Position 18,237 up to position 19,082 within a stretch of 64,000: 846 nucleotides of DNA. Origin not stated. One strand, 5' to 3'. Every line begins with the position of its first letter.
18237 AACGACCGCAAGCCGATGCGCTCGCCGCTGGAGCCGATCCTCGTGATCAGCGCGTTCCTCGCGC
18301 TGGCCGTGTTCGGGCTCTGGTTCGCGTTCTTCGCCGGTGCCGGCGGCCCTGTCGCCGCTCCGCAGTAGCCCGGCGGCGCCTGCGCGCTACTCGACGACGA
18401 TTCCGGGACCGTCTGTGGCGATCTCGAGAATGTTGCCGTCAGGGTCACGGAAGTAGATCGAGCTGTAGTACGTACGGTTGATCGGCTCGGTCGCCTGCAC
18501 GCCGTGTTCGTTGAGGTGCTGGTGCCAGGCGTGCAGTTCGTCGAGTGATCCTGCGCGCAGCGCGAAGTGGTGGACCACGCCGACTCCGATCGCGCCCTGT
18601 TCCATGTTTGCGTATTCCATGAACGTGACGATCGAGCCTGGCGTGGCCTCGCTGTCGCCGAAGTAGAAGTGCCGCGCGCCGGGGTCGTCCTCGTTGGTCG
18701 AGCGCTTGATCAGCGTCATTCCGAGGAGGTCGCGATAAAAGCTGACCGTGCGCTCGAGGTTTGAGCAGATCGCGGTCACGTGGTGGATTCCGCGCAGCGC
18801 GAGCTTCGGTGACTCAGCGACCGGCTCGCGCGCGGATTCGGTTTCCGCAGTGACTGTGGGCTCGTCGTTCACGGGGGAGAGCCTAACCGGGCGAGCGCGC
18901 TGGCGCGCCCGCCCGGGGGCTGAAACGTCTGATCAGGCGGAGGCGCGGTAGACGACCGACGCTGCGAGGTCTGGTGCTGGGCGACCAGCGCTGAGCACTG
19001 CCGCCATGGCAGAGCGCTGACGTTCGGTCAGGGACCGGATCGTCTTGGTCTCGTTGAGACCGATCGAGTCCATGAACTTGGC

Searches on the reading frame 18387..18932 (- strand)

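Call 74: search_protein_families(library=pfam, proteins=[window:18387-18932:-], max_evalue=0.00001)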
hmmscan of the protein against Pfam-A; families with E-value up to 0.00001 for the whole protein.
window:18387-18932:- (181 aa): 1 family
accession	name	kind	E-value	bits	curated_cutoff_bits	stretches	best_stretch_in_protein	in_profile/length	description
PF00903.31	Glyoxalase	-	1.3e-24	87.3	20.6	1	48-171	1-121/121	Glyoxalase/Bleomycin resistance protein/Dioxygenase superfamily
